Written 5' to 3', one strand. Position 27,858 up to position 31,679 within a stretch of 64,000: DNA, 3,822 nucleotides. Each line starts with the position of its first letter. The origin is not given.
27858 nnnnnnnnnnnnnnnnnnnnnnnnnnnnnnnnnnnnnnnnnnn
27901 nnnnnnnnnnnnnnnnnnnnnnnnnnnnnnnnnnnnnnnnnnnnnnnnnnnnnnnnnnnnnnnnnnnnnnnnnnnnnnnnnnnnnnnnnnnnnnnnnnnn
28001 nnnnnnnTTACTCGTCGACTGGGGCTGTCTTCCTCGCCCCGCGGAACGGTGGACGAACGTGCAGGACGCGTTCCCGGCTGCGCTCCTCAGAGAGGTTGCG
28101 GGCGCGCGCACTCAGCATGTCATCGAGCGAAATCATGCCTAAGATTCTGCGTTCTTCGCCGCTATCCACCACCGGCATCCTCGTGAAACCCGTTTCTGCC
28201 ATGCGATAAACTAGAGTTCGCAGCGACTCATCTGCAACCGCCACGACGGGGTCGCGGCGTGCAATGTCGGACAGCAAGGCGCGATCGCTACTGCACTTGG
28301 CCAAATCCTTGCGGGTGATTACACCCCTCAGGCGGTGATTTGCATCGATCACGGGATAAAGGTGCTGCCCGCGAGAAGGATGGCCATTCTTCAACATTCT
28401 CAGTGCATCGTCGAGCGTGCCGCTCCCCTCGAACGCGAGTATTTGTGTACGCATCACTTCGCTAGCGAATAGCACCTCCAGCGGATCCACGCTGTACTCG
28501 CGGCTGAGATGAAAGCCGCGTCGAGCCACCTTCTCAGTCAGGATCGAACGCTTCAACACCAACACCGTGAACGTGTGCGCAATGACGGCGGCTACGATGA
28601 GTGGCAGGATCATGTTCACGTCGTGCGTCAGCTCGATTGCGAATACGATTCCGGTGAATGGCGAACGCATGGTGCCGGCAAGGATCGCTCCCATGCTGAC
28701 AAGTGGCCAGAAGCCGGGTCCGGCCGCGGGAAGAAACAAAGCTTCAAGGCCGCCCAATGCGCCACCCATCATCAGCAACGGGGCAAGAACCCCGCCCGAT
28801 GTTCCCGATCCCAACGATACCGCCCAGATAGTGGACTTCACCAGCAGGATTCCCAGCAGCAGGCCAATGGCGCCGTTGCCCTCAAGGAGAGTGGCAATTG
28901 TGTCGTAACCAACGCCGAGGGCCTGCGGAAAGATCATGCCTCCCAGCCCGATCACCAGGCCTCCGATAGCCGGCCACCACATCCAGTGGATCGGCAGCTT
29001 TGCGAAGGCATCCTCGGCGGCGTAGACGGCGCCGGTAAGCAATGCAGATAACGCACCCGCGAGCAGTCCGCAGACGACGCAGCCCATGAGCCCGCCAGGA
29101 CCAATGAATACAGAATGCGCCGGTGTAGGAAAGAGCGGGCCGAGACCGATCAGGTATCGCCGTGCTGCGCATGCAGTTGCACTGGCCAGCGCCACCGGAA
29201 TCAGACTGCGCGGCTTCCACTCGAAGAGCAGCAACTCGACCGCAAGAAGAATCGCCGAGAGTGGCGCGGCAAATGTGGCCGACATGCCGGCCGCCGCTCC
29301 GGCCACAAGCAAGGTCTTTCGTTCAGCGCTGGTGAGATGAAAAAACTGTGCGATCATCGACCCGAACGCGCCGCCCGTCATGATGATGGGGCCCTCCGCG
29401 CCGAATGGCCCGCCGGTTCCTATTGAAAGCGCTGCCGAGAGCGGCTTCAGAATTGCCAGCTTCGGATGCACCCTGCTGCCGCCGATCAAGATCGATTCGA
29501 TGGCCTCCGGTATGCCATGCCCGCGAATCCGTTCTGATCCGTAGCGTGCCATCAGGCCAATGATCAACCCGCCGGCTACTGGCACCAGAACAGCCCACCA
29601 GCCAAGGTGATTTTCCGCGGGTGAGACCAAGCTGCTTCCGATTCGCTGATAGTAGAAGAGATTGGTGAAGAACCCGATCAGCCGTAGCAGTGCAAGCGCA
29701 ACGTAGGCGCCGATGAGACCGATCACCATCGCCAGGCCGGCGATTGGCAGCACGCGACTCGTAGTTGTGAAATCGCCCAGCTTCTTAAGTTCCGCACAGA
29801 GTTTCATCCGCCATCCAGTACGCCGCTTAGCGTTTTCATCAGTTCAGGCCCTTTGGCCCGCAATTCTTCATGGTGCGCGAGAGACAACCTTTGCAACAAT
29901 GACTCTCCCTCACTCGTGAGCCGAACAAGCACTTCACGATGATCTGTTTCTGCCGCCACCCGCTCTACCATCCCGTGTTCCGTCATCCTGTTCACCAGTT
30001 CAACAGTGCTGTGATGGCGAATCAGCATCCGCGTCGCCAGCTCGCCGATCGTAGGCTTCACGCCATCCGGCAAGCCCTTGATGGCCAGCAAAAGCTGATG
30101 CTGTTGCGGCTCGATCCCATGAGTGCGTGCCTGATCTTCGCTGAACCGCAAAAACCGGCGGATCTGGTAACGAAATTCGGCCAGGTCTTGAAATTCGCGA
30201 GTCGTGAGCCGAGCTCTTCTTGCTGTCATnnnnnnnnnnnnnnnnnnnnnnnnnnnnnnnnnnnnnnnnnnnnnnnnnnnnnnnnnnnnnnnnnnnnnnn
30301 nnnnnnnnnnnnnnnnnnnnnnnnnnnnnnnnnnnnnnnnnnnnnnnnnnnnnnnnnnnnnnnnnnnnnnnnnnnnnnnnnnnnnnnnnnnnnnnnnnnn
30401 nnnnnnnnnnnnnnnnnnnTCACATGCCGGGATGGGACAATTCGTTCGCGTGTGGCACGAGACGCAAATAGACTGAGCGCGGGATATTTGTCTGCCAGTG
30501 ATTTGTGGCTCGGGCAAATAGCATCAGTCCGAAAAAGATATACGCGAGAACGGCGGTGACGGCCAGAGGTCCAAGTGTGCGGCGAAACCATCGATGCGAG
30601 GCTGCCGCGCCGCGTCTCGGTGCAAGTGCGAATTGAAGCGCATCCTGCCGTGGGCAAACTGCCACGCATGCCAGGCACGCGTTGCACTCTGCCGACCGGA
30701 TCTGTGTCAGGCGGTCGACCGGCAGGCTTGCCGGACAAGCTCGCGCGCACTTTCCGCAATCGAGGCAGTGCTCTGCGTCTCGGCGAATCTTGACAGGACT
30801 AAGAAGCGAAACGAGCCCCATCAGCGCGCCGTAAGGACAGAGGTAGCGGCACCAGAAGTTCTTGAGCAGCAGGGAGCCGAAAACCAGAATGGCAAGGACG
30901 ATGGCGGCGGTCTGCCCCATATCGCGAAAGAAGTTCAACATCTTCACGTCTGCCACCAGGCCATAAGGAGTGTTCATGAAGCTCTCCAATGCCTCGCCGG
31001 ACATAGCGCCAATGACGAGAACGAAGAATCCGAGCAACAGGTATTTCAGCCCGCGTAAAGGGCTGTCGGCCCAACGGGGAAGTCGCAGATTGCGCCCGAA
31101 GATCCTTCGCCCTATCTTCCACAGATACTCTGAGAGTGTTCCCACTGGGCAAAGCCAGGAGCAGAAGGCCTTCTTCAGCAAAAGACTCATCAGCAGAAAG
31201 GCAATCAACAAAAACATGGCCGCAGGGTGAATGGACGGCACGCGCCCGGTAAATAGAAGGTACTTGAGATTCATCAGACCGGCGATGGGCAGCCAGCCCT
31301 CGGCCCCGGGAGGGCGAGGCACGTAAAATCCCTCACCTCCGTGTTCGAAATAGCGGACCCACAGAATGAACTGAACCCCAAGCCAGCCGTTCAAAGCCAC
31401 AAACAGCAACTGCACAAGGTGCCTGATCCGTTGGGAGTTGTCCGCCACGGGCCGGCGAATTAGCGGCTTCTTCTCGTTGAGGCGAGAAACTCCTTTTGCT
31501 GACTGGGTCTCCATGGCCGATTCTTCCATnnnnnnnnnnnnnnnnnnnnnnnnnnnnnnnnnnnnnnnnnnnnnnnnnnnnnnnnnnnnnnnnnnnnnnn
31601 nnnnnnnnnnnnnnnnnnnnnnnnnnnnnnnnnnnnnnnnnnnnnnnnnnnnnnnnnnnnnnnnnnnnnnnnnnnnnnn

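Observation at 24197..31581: A shared 16-bp operator defines a nitrosative-stress regulon (hao, ric, yccM-like)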

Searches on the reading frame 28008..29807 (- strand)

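Call 8: search_protein_families(library=pfam, proteins=[window:28008-29807:-])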
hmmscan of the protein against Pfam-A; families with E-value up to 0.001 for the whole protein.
window:28008-29807:- (599 aa): 2 families
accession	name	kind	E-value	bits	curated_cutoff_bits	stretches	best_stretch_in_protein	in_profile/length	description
PF00654.25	Voltage_CLC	-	2.4e-74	251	24.8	1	79-413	1-344/346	Voltage gated chloride channel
PF00571.33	CBS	-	1.4e-21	76.9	24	2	513-568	2-55/57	CBS domain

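Call 25: search_protein_families(library=ncbifam, proteins=[window:28008-29807:-], max_evalue=0.001)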
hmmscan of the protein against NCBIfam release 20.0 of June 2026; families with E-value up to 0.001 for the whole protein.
window:28008-29807:- (599 aa): 12 families
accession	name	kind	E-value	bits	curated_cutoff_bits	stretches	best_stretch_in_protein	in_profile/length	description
NF002505.0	PRK01862.1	equivalog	7.9e-66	222.9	482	1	26-571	28-573/577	ClcB-like voltage-gated chloride channel protein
NF003640.0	PRK05277.1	equivalog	1.6e-44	152.4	350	1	19-423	30-443/471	H(+)/Cl(-) exchange transporter ClcA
NF002437.0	PRK01610.1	equivalog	8.7e-36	123.9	425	1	25-429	18-427/429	voltage-gated ClC-type chloride channel ClcB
TIGR01186.1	proV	subfamily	3.3e-07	29.7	326.6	1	451-567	247-356/363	betaine/proline/choline family ABC transporter ATP-binding protein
NF038279.1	TF_CBS_SpxR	exception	4.7e-07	28.9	600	1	467-566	211-303/427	CBS-HotDog domain-containing transcription factor SpxR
TIGR00400.1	mgtE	equivalog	4.6e-06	25.7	232.75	1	454-567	139-250/450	magnesium transporter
NF011443.0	PRK14869.1-5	equivalog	5.8e-05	21.7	335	0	451-518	252-316/546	putative manganese-dependent inorganic diphosphatase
TIGR01302.1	IMP_dehydrog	equivalog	8.1e-05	21.7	481.5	1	477-577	107-209/450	IMP dehydrogenase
NF041552.1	TF_PrdR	equivalog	0.00014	20.4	795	1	448-576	8-133/577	sigma-54 dependent transcriptional regulator PrdR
NF041630.1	CBS_CbpB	equivalog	0.0003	20.7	125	0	437-504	72-133/143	cyclic-di-AMP-binding protein CbpB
NF011448.0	PRK14869.2-4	equivalog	0.00036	19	562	0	511-579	75-142/563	putative manganese-dependent inorganic diphosphatase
NF011449.0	PRK14869.2-5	equivalog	0.00061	18.9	411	0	449-514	151-213/451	putative manganese-dependent inorganic diphosphatase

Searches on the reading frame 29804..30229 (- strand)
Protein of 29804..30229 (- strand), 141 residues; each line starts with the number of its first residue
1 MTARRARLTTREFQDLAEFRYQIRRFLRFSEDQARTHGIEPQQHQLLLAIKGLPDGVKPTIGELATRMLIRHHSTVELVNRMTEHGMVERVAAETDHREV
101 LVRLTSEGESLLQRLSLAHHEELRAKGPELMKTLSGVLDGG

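Call 9: search_protein_families(library=pfam, proteins=[window:29804-30229:-])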
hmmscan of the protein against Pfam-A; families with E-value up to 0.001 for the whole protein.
window:29804-30229:- (141 aa): 4 families
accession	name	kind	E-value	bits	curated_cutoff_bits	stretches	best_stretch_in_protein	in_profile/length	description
PF12802.13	MarR_2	-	1.1e-14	54.7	27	1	37-98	1-60/61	MarR family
PF13463.12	HTH_27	-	5.8e-05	23.7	22.2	1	66-108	26-68/68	Winged helix DNA-binding domain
PF01047.28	MarR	-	0.00011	22.4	24.6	1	59-100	18-59/59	MarR family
PF22381.2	Staph_reg_Sar_Rot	-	0.00068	20.1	27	1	72-114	42-84/85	Transcriptional regulator SarA/Rot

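Call 25: search_protein_families(library=ncbifam, proteins=[window:29804-30229:-], max_evalue=0.001)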
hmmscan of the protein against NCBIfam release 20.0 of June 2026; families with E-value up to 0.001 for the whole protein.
window:29804-30229:- (141 aa): 6 families
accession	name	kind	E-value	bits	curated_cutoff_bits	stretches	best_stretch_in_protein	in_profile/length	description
TIGR02337.1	HpaR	equivalog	1.4e-08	34.6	121.2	1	35-121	22-105/130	homoprotocatechuate degradation operon regulator HpaR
NF052438.1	TransRegRv0880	equivalog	2.5e-08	33.9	220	1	48-130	38-120/143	Rv0880 family HTH-type transcriptional regulator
NF053777.1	Saro0803TransReg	equivalog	2.5e-07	30.5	200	1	62-122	55-117/140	Saro_0803 family transcriptional regulator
NF045593.1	bilirub_TF_BilQ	equivalog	3e-05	23.8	125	1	61-116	47-102/135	bilirubin utilization transcriptional regulator BilQ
TIGR04472.1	reg_rSAM_mob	hypoth_equivalog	0.00021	21.3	240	1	60-112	47-99/141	radical SAM mobile pair system MarR family transcriptional regulator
NF008565.1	PRK11512.1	equivalog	0.00035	20.6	240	1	62-116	58-112/144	multiple antibiotic resistance transcriptional regulator MarR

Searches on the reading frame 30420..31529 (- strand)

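Call 9: search_protein_families(library=pfam, proteins=[window:30420-31529:-])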
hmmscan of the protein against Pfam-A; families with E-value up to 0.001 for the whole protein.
window:30420-31529:- (369 aa): 8 families
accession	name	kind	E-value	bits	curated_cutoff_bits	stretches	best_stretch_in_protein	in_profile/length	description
PF12801.12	Fer4_5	-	7.1e-22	77.6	22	2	101-146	2-47/48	4Fe-4S binding domain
PF00037.32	Fer4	-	2.6e-09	36.9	21.1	1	250-267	3-20/24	4Fe-4S binding domain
PF13237.11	Fer4_10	-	2.1e-08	34.4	25.5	1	247-293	1-53/53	4Fe-4S dicluster domain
PF14697.11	Fer4_21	-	3.6e-07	30.7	35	1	251-299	4-58/59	4Fe-4S dicluster domain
PF12838.12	Fer4_7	-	9.3e-07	29.7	27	0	227-267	8-50/52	4Fe-4S dicluster domain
PF13187.11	Fer4_9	-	3.8e-06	27.3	27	1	254-295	1-50/52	4Fe-4S dicluster domain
PF12837.12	Fer4_6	-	1.8e-05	24.9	25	1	248-268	2-22/24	4Fe-4S binding domain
PF12797.12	Fer4_2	-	0.00032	20.9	24.5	1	248-267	3-22/22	4Fe-4S binding domain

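Call 25: search_protein_families(library=ncbifam, proteins=[window:30420-31529:-], max_evalue=0.001)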
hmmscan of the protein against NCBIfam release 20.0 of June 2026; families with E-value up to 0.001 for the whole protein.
window:30420-31529:- (369 aa): 19 families
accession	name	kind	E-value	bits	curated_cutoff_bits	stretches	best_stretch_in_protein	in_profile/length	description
TIGR02163.1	napH_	subfamily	4.4e-28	98.5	213.05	1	108-300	67-253/255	NapH/MauN family ferredoxin-type protein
NF007013.0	PRK09477.1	equivalog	1.1e-27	96.9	234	1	87-302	70-278/286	quinol dehydrogenase ferredoxin subunit NapH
NF046105.1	TransRegNosR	equivalog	1e-16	60.4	1000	1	104-289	480-662/680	transcriptional regulator NosR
TIGR02745.1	ccoG_rdxA_fixG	equivalog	1.4e-07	30.9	316.7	1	105-234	59-191/435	cytochrome c oxidase accessory protein CcoG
NF038196.1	ferrodoxin_EFR1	subfamily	6.1e-07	29.7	75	1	251-295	183-227/242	EFR1 family ferrodoxin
NF058577.1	FdxA_fam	equivalog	3.6e-06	27.1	65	0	249-267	32-50/52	4Fe-4S ferredoxin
NF045874.1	Vhu_polyferre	exception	5.6e-06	25.3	600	1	224-294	35-101/381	F420-non-reducing hydrogenase associated-polyferredoxin VhuB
TIGR02700.1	flavo_MJ0208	hypoth_equivalog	3e-05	23.4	251.35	1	231-295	128-192/234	dihydromethanopterin reductase (acceptor)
NF005504.0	PRK07118.1-3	equivalog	3.5e-05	23.3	437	1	252-306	218-274/293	Fe-S cluster domain-containing protein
NF007382.0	PRK09898.1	equivalog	4.5e-05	23.1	213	1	227-294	131-195/208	ferredoxin-like protein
NF042909.1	FMH_DH_FwdF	exception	6.8e-05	22.1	375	1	251-303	223-279/336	tungsten-dependent formylmethanofuran dehydrogenase subunit FwdF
NF006183.0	PRK08318.1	equivalog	9.8e-05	21.3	335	1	248-314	337-410/422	NAD-dependent dihydropyrimidine dehydrogenase subunit PreA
TIGR01944.1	rnfB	subfamily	0.00014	21.4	68.7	1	251-299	111-161/190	RnfABCDGE type electron transport complex subunit B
NF043039.1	HgcAB_like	equivalog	0.00016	21.4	285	1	219-298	269-349/350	HgcAB-like fusion protein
NF006221.0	PRK08348.1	subfamily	0.00021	21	124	1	247-299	38-93/136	NADH-plastoquinone oxidoreductase subunit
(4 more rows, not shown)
